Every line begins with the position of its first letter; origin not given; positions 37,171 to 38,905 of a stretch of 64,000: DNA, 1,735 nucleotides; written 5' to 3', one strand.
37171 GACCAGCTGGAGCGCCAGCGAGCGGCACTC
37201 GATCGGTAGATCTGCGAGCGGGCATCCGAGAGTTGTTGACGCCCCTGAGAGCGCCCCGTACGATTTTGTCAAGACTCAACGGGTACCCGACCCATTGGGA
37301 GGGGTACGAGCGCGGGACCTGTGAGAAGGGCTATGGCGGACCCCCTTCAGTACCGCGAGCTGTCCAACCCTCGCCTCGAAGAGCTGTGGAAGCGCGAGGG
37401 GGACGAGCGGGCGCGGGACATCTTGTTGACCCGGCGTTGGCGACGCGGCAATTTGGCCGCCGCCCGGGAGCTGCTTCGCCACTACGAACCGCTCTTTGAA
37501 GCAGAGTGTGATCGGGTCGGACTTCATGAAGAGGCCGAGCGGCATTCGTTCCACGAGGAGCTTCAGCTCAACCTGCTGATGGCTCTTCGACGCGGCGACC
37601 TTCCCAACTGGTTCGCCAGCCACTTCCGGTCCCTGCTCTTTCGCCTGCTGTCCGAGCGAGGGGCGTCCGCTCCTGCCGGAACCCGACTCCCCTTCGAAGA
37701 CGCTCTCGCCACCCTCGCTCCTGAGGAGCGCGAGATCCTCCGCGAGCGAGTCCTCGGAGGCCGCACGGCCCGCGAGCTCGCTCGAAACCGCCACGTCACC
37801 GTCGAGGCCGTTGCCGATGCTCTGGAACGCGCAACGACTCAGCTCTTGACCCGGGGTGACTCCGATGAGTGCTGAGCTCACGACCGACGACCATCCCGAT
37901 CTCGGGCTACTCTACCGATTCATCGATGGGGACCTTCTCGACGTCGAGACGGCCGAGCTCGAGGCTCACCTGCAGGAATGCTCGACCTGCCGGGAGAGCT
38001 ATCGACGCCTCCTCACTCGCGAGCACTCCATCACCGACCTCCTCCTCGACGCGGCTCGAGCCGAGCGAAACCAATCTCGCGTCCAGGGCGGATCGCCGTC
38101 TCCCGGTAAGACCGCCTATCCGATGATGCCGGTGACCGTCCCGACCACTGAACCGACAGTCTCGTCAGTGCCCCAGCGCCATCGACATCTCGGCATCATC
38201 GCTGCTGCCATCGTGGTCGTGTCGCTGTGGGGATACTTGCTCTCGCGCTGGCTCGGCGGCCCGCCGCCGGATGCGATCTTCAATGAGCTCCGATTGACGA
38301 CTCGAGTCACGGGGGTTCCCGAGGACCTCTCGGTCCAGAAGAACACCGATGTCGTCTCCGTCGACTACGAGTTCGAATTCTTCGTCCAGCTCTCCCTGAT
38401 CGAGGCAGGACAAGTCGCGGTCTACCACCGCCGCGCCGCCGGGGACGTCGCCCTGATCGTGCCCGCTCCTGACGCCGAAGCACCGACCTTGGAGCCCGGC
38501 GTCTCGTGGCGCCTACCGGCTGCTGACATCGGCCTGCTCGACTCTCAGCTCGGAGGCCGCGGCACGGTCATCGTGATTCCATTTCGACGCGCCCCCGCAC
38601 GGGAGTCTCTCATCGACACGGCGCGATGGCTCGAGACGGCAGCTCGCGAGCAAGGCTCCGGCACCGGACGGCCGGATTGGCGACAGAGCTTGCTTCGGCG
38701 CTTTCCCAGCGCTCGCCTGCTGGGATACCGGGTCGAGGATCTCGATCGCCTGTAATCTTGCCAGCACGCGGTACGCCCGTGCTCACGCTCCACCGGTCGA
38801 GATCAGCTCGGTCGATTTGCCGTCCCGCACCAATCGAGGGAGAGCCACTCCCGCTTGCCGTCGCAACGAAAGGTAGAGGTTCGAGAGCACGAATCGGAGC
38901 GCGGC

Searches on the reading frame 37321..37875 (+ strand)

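Call 4: search_protein_families(library=pfam, proteins=[window:37321-37875:+], max_evalue=0.01)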
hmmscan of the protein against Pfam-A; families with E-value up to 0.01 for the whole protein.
window:37321-37875:+ (184 aa): 2 families
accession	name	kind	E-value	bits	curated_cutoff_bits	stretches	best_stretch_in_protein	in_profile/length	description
PF08281.18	Sigma70_r4_2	-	2e-05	24.6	25.7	1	125-171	4-50/54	Sigma-70, region 4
PF04545.22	Sigma70_r4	-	4.4e-05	23.3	24.1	1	128-174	1-47/50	Sigma-70, region 4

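Call 5: search_protein_families(library=ncbifam, proteins=[window:37321-37875:+], max_evalue=0.01)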
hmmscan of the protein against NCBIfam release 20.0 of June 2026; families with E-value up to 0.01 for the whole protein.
window:37321-37875:+ (184 aa): 9 families
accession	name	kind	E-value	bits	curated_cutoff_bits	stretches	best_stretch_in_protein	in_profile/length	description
TIGR02937.1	sigma70-ECF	superfamily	2.3e-06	27.3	42.9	1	125-177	111-163/165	sigma-70 family RNA polymerase sigma factor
NF006089.0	PRK08241.1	subfamily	0.0009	18.4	240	1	120-178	145-203/343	RNA polymerase subunit sigma-70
NF005248.0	PRK06759.1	equivalog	0.0012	18.5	133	1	126-172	101-147/156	RNA polymerase factor sigma-70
TIGR02985.1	Sig70_bacteroi1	subfamily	0.0015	18.8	126.4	1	126-175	109-158/162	RNA polymerase sigma-70 factor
NF007230.0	PRK09648.1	subfamily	0.0037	17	209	0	126-177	136-187/195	RNA polymerase sigma factor ShbA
TIGR02960.1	SigX5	hypoth_equivalog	0.0039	16.4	264.75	1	121-178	132-189/322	RNA polymerase sigma-70 factor, TIGR02960 family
TIGR02984.1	Sig-70_plancto1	subfamily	0.0045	16.6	183.75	1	125-175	134-184/189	RNA polymerase sigma-70 factor, Planctomycetaceae-specific subfamily 1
NF010500.0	PRK13919.1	subfamily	0.007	16.6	226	0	122-174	126-178/186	putative RNA polymerase sigma E protein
TIGR02999.1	Sig-70_X6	subfamily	0.008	16.1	126.15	0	128-176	131-179/183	ECF-type sigma factor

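Call 78: search_protein_families(library=padloc, proteins=[window:37321-37875:+], max_evalue=0.001)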
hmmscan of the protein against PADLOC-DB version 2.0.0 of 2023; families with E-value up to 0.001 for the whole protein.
window:37321-37875:+ (184 aa): 0 families

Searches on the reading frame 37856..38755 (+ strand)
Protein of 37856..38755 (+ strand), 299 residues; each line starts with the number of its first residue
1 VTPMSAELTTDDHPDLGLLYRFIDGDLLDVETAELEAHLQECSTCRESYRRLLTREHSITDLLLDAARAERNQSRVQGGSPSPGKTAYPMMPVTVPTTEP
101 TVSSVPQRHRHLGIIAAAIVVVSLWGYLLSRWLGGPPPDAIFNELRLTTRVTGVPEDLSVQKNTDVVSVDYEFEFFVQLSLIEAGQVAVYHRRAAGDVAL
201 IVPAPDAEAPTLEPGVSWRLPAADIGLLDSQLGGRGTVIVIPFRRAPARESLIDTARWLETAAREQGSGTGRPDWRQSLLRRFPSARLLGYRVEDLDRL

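Call 4: search_protein_families(library=pfam, proteins=[window:37856-38755:+], max_evalue=0.01)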
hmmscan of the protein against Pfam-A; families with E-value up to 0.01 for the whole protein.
window:37856-38755:+ (299 aa): 1 family
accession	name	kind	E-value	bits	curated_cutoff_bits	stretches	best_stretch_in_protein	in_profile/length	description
PF13490.11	zf-HC2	-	1.9e-07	31.5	22.2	1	18-46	7-35/35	Putative zinc-finger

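Call 5: search_protein_families(library=ncbifam, proteins=[window:37856-38755:+], max_evalue=0.01)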
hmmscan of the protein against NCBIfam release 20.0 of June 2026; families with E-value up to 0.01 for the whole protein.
window:37856-38755:+ (299 aa): 2 families
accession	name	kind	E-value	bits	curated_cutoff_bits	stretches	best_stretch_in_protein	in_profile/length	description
NF052375.1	antisigma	equivalog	1.1e-07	32.1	100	1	25-136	8-110/217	anti-sigma factor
TIGR03988.1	antisig_RsrA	equivalog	4.3e-05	23.5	62.5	1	19-49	9-39/77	mycothiol system anti-sigma-R factor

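Call 78: search_protein_families(library=padloc, proteins=[window:37856-38755:+], max_evalue=0.001)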
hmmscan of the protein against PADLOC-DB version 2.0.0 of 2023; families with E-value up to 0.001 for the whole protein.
window:37856-38755:+ (299 aa): 0 families
